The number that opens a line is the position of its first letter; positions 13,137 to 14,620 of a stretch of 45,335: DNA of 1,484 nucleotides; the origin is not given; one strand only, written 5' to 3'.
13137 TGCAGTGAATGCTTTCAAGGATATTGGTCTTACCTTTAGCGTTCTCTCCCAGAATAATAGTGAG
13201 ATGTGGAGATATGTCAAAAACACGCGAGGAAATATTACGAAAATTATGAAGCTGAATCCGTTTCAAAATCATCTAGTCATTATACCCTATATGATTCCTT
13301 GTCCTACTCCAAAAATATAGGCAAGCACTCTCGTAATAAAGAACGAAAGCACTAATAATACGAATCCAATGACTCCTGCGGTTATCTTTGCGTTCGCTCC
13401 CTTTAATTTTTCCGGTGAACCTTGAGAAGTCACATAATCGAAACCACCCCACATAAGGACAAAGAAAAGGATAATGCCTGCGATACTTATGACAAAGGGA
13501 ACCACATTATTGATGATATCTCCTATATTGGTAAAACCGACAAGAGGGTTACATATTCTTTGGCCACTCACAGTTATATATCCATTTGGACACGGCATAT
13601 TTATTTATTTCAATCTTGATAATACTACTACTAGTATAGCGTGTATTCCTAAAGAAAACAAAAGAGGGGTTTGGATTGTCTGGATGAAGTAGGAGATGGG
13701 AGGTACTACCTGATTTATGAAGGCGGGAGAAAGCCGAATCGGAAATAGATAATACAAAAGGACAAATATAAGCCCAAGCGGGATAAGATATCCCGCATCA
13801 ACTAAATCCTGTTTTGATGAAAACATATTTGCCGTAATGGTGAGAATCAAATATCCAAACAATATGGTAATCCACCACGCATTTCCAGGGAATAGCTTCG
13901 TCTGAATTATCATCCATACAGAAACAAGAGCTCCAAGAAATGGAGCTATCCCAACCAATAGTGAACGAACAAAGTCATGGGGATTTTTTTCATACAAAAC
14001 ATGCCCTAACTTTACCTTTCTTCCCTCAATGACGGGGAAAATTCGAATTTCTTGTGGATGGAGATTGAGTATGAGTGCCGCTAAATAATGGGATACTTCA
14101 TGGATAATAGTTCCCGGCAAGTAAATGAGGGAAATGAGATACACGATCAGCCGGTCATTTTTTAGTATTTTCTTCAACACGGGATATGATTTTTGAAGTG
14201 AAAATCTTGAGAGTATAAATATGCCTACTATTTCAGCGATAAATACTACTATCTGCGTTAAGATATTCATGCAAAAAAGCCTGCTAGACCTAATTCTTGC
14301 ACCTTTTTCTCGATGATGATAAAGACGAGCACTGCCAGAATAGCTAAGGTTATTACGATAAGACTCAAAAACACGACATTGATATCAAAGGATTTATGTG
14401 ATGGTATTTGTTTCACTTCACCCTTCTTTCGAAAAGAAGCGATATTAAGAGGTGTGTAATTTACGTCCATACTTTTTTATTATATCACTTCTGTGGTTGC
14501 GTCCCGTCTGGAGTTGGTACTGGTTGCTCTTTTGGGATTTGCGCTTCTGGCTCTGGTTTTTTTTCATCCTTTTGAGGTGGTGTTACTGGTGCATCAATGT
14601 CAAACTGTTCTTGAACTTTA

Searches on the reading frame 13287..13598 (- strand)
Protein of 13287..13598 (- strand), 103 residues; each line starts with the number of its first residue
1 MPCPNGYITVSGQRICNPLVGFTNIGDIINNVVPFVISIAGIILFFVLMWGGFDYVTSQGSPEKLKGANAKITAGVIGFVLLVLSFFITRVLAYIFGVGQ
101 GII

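Call 47: search_protein_families(library=pfam, proteins=[window:13287-13598:-], max_evalue=1)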
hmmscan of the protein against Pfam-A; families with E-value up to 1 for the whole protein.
window:13287-13598:- (103 aa): 3 families
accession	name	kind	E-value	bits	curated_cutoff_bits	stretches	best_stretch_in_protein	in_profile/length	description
PF18895.5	T4SS_pilin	-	7.8e-10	39.1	26.6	1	24-92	4-71/71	Type IV secretion system pilin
PF07264.17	EI24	-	0.078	13.5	32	1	32-97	19-83/199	Sulfate transporter CysZ/Etoposide-induced protein 2.4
PF00335.26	Tetraspanin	-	0.39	10.8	32.1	1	34-87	9-63/225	Tetraspanin family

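Call 48: search_protein_families(library=phrogs, proteins=[window:13287-13598:-], max_evalue=0.1)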
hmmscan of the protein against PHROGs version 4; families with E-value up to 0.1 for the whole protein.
window:13287-13598:- (103 aa): 0 families

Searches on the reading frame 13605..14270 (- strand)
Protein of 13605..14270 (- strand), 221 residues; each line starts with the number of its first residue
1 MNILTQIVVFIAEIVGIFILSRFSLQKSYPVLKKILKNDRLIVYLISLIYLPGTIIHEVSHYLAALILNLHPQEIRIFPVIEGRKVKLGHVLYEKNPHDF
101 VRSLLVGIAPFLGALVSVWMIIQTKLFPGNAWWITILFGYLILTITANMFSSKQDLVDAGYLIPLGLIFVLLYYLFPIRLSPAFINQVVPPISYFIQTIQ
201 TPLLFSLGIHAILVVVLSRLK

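Call 7: search_protein_families(library=pfam, proteins=[window:13605-14270:-], max_evalue=0.01)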
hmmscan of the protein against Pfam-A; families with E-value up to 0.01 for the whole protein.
window:13605-14270:- (221 aa): 1 family
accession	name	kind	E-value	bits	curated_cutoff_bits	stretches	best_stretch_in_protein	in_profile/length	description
PF13664.11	DUF4149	-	0.0094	16.6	24.6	1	121-171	32-81/102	Domain of unknown function (DUF4149)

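Call 23: search_protein_families(library=pfam, proteins=[window:13605-14270:-], max_evalue=0.05)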
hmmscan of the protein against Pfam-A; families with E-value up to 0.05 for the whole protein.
window:13605-14270:- (221 aa): 2 families
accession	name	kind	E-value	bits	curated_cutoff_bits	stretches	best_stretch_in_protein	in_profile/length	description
PF13664.11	DUF4149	-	0.0094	16.6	24.6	1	121-171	32-81/102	Domain of unknown function (DUF4149)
PF13398.12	Peptidase_M50B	-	0.016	15.3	26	1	50-180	21-139/201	Peptidase M50B-like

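Call 48: search_protein_families(library=phrogs, proteins=[window:13605-14270:-], max_evalue=0.1)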
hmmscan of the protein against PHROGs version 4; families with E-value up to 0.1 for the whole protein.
window:13605-14270:- (221 aa): 0 families

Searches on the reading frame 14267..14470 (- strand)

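Call 47: search_protein_families(library=pfam, proteins=[window:14267-14470:-], max_evalue=1)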
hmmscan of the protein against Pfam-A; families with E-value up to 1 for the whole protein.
window:14267-14470:- (67 aa): 1 family
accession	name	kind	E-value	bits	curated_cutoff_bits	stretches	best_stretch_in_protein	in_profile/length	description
PF07242.16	DUF1430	-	0.0075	17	28.2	1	12-57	21-66/100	Protein of unknown function (DUF1430)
